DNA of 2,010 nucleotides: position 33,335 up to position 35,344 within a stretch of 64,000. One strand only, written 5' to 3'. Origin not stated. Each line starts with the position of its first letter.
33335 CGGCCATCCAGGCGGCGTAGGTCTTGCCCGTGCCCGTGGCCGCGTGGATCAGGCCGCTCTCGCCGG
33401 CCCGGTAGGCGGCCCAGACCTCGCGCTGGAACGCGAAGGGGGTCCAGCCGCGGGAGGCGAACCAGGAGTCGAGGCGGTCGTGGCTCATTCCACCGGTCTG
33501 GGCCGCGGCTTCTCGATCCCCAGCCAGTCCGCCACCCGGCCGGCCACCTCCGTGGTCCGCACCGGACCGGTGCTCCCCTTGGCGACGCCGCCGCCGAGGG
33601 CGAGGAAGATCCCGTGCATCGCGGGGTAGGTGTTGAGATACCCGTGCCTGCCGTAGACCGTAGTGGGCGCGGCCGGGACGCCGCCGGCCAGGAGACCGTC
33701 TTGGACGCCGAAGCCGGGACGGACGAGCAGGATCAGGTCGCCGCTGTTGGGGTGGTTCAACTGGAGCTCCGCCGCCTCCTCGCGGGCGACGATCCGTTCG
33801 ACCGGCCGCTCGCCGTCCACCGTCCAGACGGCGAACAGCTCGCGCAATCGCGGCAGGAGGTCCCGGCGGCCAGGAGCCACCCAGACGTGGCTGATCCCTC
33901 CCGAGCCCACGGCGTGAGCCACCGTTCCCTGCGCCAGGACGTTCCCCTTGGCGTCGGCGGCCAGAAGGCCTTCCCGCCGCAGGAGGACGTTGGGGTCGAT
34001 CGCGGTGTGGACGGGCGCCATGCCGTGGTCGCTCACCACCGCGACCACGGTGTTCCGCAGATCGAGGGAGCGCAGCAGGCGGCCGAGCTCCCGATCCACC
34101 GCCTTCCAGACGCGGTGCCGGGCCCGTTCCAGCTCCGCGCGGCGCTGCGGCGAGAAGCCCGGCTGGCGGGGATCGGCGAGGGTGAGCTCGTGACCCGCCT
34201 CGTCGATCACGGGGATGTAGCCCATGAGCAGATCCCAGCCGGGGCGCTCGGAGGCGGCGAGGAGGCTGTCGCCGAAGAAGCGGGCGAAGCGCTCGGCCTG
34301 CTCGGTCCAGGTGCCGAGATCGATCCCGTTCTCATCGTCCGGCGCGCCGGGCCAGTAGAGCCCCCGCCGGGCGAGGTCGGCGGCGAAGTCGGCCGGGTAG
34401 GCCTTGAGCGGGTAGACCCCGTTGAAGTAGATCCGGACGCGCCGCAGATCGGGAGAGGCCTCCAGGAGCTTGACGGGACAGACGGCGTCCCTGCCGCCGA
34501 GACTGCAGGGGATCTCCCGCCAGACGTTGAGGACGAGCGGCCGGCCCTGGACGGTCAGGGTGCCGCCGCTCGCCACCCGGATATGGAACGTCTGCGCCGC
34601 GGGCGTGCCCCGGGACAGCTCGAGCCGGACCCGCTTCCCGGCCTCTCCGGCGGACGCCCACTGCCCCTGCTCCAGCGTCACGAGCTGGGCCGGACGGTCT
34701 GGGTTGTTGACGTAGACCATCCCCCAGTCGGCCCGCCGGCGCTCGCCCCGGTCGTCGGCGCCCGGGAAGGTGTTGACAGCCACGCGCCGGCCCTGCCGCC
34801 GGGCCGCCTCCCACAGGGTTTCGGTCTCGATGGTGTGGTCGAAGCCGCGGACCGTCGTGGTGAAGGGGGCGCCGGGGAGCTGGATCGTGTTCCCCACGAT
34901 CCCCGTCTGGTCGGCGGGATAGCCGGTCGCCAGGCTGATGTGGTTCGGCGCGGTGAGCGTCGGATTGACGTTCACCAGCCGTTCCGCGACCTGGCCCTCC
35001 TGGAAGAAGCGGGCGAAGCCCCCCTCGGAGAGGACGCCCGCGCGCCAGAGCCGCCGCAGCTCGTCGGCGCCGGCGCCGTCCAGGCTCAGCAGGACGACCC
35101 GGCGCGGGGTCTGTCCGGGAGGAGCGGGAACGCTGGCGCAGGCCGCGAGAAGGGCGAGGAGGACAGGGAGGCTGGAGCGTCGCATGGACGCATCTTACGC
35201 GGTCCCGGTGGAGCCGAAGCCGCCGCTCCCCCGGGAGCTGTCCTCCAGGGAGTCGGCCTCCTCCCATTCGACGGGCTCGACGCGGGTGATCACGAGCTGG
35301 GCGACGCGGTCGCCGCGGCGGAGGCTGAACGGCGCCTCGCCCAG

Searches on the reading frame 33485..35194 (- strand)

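Call 98: search_protein_families(library=pfam, proteins=[window:33485-35194:-], max_evalue=0.00001)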
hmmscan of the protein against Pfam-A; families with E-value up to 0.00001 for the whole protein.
window:33485-35194:- (569 aa): 1 family
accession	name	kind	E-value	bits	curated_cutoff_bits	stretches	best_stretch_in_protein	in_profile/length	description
PF01663.27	Phosphodiest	-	2.4e-40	139.7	23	2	299-519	136-341/342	Type I phosphodiesterase / nucleotide pyrophosphatase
